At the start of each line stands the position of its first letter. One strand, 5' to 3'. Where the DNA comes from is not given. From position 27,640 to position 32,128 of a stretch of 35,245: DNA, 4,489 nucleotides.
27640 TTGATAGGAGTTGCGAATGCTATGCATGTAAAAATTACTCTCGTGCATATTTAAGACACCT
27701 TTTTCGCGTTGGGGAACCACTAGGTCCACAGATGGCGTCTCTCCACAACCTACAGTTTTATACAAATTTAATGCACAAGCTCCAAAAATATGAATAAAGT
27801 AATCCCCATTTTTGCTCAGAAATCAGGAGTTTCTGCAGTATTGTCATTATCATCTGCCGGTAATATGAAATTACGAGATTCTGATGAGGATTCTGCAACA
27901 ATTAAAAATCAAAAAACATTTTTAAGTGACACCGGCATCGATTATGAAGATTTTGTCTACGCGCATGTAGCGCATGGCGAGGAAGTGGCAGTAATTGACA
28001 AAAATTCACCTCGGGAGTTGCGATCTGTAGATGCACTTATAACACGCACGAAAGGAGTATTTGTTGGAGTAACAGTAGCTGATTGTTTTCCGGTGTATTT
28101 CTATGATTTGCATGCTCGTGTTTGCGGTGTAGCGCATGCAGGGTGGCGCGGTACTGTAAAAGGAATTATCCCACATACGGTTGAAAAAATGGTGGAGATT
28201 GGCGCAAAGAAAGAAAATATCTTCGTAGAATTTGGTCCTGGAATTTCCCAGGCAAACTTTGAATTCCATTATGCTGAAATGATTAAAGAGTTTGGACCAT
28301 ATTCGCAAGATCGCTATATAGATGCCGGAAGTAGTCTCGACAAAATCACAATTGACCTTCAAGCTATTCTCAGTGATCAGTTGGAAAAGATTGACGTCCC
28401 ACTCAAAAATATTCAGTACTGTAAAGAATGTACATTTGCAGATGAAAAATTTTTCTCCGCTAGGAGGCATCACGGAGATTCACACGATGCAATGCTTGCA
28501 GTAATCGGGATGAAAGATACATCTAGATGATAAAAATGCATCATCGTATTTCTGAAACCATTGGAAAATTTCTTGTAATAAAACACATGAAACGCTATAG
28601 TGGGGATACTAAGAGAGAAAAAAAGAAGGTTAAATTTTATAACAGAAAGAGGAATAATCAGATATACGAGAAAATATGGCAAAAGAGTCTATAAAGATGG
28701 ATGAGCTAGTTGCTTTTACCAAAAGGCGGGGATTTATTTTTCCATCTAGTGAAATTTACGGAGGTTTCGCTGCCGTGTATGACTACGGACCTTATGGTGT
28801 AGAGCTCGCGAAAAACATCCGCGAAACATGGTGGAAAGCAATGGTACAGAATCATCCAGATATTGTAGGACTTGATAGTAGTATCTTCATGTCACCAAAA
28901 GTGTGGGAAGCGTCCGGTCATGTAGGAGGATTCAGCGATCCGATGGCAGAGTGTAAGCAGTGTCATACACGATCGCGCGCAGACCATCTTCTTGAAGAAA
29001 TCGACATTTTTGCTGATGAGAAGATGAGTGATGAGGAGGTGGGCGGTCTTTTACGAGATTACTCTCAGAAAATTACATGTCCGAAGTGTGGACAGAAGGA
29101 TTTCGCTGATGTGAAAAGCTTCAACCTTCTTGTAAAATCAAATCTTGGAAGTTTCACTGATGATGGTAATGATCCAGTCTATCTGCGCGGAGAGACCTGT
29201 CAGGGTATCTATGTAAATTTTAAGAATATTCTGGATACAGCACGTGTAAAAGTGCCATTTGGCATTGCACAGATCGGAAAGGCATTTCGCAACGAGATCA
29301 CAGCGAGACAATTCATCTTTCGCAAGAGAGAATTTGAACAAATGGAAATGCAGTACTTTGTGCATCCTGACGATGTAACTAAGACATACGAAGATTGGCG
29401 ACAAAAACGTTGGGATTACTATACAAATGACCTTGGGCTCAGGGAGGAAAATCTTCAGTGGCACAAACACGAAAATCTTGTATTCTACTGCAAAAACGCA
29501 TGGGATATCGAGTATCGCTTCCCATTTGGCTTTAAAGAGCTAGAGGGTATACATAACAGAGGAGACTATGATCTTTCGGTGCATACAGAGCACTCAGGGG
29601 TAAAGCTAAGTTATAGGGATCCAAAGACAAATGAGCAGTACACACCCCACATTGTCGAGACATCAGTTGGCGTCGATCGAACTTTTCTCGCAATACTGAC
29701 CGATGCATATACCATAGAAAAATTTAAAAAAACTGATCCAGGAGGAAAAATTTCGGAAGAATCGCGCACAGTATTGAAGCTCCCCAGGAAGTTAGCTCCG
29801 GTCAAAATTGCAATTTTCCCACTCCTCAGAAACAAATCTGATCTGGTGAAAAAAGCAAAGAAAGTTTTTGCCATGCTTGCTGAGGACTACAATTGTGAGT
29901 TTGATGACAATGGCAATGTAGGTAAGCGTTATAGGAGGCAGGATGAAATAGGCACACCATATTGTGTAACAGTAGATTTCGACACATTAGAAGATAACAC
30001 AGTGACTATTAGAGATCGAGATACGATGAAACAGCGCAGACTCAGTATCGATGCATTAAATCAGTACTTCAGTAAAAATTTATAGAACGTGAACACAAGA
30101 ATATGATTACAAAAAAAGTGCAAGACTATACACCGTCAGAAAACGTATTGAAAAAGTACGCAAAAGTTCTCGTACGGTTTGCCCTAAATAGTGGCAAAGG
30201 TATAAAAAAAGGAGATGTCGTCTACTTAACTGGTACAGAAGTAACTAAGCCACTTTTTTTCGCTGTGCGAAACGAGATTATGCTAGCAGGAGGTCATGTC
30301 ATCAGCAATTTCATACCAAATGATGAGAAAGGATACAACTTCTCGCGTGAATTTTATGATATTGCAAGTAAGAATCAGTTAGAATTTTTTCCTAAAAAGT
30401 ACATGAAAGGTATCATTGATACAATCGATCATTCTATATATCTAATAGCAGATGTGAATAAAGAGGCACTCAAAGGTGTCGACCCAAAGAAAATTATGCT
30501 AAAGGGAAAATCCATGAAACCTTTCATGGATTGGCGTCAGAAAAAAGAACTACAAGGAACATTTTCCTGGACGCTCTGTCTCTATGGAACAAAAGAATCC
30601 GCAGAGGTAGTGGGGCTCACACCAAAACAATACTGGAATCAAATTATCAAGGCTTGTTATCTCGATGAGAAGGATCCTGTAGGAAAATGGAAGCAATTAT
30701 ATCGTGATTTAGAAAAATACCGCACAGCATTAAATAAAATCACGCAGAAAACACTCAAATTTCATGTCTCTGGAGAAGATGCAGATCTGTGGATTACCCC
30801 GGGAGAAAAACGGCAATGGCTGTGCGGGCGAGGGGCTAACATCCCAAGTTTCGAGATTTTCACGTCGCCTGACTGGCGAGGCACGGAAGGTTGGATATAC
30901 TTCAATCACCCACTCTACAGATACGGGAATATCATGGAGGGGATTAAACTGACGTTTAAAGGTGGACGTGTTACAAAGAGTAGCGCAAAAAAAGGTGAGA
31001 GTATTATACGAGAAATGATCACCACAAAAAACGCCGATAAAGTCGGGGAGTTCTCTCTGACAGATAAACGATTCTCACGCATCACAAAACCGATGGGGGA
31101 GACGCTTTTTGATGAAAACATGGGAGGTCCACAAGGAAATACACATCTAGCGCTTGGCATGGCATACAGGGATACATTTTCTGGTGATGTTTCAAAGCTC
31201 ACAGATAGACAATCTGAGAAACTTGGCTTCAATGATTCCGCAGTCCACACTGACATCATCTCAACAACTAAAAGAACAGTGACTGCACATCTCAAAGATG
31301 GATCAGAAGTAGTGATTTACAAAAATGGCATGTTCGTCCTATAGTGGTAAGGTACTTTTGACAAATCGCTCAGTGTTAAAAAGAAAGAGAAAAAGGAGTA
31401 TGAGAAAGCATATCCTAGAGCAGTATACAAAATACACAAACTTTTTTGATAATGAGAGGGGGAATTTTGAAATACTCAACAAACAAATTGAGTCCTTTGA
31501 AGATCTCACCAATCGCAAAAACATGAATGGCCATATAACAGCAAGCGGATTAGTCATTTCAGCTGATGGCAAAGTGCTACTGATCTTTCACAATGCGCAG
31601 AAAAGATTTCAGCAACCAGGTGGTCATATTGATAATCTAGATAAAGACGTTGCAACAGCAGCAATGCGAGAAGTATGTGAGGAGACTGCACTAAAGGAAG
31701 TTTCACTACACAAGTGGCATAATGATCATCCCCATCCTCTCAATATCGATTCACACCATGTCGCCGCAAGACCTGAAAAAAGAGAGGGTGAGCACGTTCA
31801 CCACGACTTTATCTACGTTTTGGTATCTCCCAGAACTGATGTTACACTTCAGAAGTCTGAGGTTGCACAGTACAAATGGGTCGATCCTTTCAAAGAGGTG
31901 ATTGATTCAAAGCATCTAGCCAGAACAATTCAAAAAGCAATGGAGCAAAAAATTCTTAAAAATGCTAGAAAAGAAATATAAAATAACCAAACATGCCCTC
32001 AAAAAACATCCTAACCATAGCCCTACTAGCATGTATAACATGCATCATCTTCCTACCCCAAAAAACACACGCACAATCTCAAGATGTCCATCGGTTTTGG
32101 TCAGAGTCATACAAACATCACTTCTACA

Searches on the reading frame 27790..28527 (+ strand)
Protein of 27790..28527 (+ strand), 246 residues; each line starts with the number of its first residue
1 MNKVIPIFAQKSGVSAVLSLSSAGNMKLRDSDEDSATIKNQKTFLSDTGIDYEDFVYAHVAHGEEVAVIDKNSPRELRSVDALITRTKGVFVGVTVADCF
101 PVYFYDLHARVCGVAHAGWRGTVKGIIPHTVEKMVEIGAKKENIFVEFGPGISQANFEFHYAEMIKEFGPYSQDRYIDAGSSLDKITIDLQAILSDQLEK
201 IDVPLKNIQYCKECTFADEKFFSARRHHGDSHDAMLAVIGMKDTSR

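Call 15: search_protein_families(library=pfam, proteins=[window:27790-28527:+], max_evalue=0.001)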
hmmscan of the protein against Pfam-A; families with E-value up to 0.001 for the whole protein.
window:27790-28527:+ (246 aa): 1 family
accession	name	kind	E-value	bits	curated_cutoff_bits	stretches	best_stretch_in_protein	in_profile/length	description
PF02578.20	Cu-oxidase_4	-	2.3e-53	181.5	22.9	1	13-230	6-229/238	Multi-copper polyphenol oxidoreductase laccase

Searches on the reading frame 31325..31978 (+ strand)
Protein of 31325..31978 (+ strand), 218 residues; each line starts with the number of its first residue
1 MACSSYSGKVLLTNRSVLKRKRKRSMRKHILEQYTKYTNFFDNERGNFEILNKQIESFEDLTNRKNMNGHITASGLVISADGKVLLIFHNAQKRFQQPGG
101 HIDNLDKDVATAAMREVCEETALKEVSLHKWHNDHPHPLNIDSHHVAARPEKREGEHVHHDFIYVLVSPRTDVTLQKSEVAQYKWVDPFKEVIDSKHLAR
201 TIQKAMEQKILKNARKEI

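Call 15: search_protein_families(library=pfam, proteins=[window:31325-31978:+], max_evalue=0.001)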
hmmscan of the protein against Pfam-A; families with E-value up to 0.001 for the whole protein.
window:31325-31978:+ (218 aa): 1 family
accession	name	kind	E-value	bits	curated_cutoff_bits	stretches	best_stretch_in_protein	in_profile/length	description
PF00293.34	NUDIX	-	9e-12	45.6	21.1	1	70-188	3-115/134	NUDIX domain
